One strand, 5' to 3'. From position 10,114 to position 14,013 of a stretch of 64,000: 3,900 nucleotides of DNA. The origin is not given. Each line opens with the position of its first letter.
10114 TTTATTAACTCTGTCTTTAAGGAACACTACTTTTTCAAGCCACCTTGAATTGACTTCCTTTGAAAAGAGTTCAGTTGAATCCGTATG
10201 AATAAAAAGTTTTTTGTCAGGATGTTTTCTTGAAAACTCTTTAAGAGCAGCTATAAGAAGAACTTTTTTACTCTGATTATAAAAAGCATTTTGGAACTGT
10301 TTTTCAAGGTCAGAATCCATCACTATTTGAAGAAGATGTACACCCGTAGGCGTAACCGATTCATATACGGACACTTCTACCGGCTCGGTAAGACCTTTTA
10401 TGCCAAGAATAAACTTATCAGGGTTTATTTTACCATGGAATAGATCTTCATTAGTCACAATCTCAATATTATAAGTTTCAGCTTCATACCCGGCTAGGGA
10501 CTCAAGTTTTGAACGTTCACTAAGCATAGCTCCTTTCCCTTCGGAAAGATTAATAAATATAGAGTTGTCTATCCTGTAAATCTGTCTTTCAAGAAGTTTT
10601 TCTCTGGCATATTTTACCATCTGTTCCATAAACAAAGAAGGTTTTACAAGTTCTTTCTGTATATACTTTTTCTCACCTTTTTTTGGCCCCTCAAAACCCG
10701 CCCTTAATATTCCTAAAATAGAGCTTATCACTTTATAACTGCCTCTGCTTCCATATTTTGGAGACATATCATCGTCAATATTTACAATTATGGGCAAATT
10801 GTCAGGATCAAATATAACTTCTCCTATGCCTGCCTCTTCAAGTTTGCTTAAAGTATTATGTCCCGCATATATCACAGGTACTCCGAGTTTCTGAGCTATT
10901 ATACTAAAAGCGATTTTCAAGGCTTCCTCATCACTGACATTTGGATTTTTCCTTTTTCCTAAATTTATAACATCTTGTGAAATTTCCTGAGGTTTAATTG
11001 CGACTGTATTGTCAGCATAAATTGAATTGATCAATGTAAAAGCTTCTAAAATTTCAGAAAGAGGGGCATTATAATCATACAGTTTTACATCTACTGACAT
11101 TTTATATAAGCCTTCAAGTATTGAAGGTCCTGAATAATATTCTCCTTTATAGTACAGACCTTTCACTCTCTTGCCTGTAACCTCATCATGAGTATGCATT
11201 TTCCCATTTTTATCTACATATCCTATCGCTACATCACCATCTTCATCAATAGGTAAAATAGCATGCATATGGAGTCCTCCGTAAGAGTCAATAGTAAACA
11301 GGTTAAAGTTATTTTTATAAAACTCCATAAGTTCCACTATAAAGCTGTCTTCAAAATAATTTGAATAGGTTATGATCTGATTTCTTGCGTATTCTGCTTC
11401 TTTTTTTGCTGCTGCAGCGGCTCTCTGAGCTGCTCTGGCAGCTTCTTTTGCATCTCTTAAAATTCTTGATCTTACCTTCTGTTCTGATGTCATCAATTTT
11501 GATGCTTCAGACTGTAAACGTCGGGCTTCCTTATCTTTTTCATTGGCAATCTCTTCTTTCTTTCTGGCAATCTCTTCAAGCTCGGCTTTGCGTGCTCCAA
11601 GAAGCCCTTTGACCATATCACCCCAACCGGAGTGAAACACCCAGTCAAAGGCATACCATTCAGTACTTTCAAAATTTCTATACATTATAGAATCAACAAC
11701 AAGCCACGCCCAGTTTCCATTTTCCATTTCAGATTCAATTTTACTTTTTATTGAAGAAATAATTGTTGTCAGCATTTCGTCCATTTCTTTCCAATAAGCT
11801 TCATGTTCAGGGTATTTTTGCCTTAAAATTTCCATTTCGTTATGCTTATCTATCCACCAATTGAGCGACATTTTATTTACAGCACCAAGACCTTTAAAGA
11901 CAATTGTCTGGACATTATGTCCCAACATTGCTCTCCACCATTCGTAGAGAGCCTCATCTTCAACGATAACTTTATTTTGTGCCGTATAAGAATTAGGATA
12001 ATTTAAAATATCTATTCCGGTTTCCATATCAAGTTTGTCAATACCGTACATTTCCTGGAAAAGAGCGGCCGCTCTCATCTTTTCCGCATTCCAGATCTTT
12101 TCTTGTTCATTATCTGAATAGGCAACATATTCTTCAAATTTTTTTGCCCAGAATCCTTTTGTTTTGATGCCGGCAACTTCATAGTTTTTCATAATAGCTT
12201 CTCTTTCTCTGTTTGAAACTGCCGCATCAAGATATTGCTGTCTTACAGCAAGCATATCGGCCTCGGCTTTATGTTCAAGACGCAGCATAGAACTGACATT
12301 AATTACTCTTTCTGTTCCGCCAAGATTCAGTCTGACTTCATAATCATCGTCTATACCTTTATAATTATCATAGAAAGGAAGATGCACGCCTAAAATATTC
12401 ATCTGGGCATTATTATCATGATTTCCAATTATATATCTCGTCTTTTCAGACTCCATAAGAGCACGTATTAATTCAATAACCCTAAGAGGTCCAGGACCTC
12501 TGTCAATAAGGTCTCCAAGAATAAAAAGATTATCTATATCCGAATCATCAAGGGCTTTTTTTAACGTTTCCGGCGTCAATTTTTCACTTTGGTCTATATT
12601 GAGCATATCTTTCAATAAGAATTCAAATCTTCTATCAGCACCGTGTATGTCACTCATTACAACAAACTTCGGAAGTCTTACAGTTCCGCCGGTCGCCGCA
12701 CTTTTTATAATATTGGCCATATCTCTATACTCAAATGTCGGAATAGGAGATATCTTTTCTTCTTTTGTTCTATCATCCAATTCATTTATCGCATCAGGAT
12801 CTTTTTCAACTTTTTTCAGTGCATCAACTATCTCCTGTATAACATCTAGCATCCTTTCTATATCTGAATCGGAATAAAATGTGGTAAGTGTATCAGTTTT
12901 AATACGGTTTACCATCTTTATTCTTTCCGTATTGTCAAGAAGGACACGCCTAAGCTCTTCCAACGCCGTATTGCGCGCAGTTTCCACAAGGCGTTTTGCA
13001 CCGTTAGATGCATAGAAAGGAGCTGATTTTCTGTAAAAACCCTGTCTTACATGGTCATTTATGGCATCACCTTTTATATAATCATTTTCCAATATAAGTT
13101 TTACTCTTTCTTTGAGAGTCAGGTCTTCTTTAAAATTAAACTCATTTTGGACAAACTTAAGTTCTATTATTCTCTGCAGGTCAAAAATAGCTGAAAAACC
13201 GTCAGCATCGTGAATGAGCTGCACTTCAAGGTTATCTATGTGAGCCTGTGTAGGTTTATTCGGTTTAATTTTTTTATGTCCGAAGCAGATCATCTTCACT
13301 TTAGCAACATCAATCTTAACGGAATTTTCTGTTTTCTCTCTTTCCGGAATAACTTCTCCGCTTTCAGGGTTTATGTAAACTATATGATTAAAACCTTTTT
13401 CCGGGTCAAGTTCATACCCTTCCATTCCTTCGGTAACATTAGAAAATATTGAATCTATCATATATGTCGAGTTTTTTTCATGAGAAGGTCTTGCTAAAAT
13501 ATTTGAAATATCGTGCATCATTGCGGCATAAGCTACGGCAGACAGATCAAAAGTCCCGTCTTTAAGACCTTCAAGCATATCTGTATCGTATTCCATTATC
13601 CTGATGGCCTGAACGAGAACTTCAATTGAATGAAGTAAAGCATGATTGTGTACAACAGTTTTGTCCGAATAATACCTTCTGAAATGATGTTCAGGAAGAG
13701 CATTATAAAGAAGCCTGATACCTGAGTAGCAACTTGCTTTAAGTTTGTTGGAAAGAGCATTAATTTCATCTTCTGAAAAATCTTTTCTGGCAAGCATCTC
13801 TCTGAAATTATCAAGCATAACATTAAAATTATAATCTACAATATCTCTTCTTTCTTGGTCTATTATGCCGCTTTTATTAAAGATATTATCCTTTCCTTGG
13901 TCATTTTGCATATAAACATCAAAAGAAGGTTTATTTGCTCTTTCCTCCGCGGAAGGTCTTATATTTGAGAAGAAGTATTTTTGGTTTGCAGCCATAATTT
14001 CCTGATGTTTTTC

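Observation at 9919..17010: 2,363-aa signal-anchored mosaic protein stacking several unrelated hydrolase-type modules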

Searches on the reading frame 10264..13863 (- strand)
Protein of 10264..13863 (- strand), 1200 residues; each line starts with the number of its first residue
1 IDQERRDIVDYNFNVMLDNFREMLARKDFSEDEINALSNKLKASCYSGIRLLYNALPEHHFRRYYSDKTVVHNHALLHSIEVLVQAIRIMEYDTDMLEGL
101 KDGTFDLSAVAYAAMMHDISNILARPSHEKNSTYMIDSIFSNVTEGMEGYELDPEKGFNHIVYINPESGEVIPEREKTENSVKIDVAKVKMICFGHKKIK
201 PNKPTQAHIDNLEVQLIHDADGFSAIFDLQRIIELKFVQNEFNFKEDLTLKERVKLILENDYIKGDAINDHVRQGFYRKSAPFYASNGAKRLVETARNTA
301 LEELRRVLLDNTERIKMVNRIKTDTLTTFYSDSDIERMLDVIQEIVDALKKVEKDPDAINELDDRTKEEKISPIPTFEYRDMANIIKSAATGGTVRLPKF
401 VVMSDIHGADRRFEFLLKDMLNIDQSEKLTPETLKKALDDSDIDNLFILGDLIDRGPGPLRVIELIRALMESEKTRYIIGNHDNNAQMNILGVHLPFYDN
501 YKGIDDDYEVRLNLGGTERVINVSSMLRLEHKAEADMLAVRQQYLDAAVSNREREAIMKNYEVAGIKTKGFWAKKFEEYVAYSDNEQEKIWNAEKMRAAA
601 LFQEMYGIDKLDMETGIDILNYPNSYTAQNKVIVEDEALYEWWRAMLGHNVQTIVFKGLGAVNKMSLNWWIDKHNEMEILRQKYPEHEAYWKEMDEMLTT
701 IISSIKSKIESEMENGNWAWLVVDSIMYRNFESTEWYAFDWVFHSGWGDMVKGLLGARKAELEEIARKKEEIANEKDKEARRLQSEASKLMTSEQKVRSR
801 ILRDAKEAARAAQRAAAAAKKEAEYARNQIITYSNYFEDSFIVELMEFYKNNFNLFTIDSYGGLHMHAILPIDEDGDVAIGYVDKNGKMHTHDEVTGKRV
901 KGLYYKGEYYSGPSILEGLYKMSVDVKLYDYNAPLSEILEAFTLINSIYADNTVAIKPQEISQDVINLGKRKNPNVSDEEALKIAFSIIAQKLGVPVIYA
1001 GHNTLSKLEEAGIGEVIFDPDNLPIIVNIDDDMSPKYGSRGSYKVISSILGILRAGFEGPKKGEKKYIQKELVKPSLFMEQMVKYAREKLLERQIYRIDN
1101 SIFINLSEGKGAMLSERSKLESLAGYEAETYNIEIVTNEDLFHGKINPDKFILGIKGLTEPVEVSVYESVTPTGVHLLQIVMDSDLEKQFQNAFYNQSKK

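Call 71: predict_structure(alignment_id=A5)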
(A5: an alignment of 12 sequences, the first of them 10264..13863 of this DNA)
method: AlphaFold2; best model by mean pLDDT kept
length: 1200 residues; sequences in the alignment: 12
mean_pLDDT: 82.6   pTM: 0.60
mean pLDDT of the five models: 82.6, 82.2, 82.0, 78.5, 78.3
residues with pLDDT >= 90: 425; 70-90: 600; 50-70: 123; < 50: 52
segments of 3 or more residues with pLDDT < 50: 322-327, 364-372, 651-654, 741-745, 951-956, 1156-1158, 1186-1200
pLDDT, mean of each block of 10 residues (from residue 1): 86 93 94 94 94 90 85 83 93 93 92 92 81 92 85 85 91 87 93 86 85 93 84 74 78 86 78 89 91 87 91 77 50 87 92 83 45 67 85 77 90 92 91 93 94 82 93 92 87 88 89 90 94 89 83 80 87 88 87 90 80 67 59 76 79 61 86 94 91 94 93 92 85 70 57 86 94 94 86 61 87 92 89 85 88 91 90 83 84 83 88 88 89 83 84 47 75 84 87 89 78 84 89 70 92 83 69 92 86 58 70 73 75 71 59 55 74 80 54 41
secondary structure, 60 per line:
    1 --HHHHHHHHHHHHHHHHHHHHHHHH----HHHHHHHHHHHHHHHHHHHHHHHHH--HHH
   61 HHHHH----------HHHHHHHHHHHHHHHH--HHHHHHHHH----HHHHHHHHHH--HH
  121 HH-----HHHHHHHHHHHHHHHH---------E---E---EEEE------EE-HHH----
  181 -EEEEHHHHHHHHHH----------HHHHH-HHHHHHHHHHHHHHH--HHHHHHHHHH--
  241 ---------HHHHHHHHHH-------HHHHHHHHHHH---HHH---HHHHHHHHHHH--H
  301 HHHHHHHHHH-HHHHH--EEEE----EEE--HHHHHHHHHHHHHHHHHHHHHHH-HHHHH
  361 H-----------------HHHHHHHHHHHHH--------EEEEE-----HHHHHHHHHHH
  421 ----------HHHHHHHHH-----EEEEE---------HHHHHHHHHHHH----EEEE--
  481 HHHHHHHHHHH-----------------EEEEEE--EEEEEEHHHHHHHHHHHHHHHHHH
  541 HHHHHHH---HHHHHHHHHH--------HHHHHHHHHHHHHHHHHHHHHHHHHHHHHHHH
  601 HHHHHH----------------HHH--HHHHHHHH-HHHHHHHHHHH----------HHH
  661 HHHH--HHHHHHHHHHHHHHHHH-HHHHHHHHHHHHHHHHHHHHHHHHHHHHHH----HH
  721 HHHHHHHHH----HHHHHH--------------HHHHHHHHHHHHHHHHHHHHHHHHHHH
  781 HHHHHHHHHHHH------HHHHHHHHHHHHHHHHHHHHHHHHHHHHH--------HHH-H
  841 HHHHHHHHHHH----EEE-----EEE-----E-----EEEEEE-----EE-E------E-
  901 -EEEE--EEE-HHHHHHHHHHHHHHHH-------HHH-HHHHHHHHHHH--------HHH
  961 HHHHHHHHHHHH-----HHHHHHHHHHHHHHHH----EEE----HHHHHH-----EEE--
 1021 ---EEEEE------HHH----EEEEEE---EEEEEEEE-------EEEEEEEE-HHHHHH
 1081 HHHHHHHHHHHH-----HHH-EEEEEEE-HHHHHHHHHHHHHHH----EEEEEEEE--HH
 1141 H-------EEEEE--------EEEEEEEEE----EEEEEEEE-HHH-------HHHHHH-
elements in order (helices of 4 or more, strands of 3 or more residues): H3-26 H31-55 H58-65 H76-91 H94-102 H107-116 H119-122 H128-143 E161-164 E182-185 H186-195 H206-210 H212-226 H229-238 H250-259 H267-277 H287-297 H300-310 H312-316 E319-322 E327-329 H332-354 H356-361 H379-391 E400-404 H410-420 H431-439 E445-449 H459-470 E475-478 H481-491 E509-514 E517-522 H523-547 H551-560 H569-606 H628-635 H637-647 H658-664 H667-683 H685-714 H719-729 H734-739 H754-792 H799-827 H840-851 E856-858 E864-866 E878-883 E902-905 E908-910 H912-927 H939-949 H958-972 H978-993 E998-1000 H1005-1010 E1016-1018 E1024-1028 E1042-1047 E1051-1058 E1066-1073 H1075-1092 E1102-1108 H1110-1124 E1129-1136 E1149-1153 E1162-1170 E1175-1182 H1194-1199

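Call 74: fold_search(model_id=the predicted structure, library=pdb)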
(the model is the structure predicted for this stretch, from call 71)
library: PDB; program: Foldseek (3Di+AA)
matches with E <= 10: 218; with E <= 0.001: 0
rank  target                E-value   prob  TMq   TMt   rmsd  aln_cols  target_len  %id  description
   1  4j6o_B                4.4e-02  1.00  0.06  0.27   5.9       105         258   24  Crystal Structure of the Phosphatase Domain of C. thermocellum (Bacterial) PnkP (released 2013-04-10)
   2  7lwz_F                1.0e-01  0.69  0.11  0.26  16.9       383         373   12  Apo Structure of Vibrio cholerae dGTPase protein VC1979 (released 2021-03-10)
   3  7obe_B                1.2e-01  0.38  0.05  0.13  20.6       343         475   13  X-ray structure of the phosphatase PAPP5 from Arabidopsis thaliana (released 2021-06-09)
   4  7lwz_B                1.3e-01  0.72  0.12  0.28  16.3       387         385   12  Apo Structure of Vibrio cholerae dGTPase protein VC1979 (released 2021-03-10)
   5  4j6o_A                1.3e-01  1.00  0.06  0.26   6.9       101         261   26  Crystal Structure of the Phosphatase Domain of C. thermocellum (Bacterial) PnkP (released 2013-04-10)
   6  3c5w_C                1.4e-01  0.85  0.05  0.18  14.1       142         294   21  Complex between PP2A-specific methylesterase PME-1 and PP2A core enzyme (released 2008-04-15)
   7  7lwz_A                1.6e-01  0.54  0.10  0.25  19.5       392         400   10  Apo Structure of Vibrio cholerae dGTPase protein VC1979 (released 2021-03-10)
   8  7lwz_E                2.2e-01  0.51  0.11  0.26  22.1       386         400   11  Apo Structure of Vibrio cholerae dGTPase protein VC1979 (released 2021-03-10)
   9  7lwz_D                2.3e-01  0.54  0.11  0.26  22.1       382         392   11  Apo Structure of Vibrio cholerae dGTPase protein VC1979 (released 2021-03-10)
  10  3ly2_F                2.4e-01  0.47  0.11  0.28  17.0       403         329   11  Catalytic Domain of Human Phosphodiesterase 4B in Complex with A Coumarin-Based Inhibitor (released 2010-04-28)
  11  6zei_B                2.6e-01  0.87  0.05  0.18  16.0       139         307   18  Structure of PP1-IRSp53 S455E chimera [PP1(7-304) + linker (G/S)x9 + IRSp53(449-465)] bound to Phactr1 (516-580) (released 2020-09-30)
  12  8qtm_B                2.8e-01  0.06  0.06  0.07  26.2       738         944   11  Arabidopsis thaliana Phosphoenolpyruvate carboxylase PPC1 G678S mutant with bound malate (released 2024-10-23)
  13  5vp0_C                2.9e-01  0.47  0.10  0.29  16.7       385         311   10  Discovery of Clinical Candidate N-{(1S)-1-[3-Fluoro-4-(trifluoromethoxy)phenyl]-2-methoxyethyl}-7-methoxy-2-oxo-2,3-di (released 2017-08-23)
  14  8qx1_C                3.2e-01  0.06  0.07  0.08  24.8       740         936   10  Arabidopsis thaliana Phosphoenolpyruvate carboxylase PPC1 R886G mutant with bound malate (released 2024-10-30)
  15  8hvh                  3.3e-01  0.03  0.06  0.05  43.6      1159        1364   10  Cryo-EM structure of ABC transporter ABCC3 (released 2023-06-07)
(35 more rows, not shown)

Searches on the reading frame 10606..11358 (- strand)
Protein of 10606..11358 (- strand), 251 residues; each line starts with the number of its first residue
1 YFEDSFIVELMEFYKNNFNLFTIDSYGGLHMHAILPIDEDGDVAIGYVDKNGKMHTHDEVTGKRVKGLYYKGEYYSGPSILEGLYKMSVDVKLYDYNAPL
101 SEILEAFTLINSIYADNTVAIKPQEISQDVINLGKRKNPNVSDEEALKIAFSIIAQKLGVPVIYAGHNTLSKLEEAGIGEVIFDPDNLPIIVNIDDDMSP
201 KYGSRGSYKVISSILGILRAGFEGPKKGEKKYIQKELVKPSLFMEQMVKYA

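Call 37: search_protein_families(library=pfam, proteins=[window:10606-11358:-], max_evalue=10)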
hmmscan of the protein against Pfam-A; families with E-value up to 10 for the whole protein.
seq(251 aa): 2 families
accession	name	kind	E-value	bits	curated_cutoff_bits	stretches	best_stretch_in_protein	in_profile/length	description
PF14097.11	SpoVAE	-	0.043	14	27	1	147-203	12-68/180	Stage V sporulation protein AE1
PF23212.2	DUF7064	-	0.31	11.8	24.7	1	28-60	18-51/126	Domain of unknown function (DUF7064)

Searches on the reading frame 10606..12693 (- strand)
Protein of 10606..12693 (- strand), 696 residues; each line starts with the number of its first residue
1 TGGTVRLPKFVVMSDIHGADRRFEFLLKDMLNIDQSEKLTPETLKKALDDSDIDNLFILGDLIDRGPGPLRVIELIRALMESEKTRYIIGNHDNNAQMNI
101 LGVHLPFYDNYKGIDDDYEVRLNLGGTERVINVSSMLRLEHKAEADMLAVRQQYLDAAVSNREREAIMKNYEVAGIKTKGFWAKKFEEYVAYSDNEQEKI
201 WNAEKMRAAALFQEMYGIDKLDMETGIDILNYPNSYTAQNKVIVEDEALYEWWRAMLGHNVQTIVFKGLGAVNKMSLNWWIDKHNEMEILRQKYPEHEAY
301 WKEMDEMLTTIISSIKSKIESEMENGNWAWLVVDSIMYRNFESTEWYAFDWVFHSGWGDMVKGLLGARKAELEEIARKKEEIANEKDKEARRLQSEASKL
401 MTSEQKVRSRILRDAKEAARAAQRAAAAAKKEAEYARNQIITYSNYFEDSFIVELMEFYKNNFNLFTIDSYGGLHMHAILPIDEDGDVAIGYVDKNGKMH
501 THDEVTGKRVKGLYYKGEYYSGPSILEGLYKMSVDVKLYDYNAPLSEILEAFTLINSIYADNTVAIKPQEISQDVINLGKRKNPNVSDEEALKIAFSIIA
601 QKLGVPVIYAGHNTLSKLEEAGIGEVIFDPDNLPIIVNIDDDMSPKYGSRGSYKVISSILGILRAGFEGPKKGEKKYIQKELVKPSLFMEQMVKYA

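Call 22: find_homologous_proteins(query=A2, max_evalue=0.001)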
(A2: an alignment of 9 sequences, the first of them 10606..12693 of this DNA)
Query A2 (9 sequences): 8000 candidates shared short words with the query, none scored E <= 0.001.
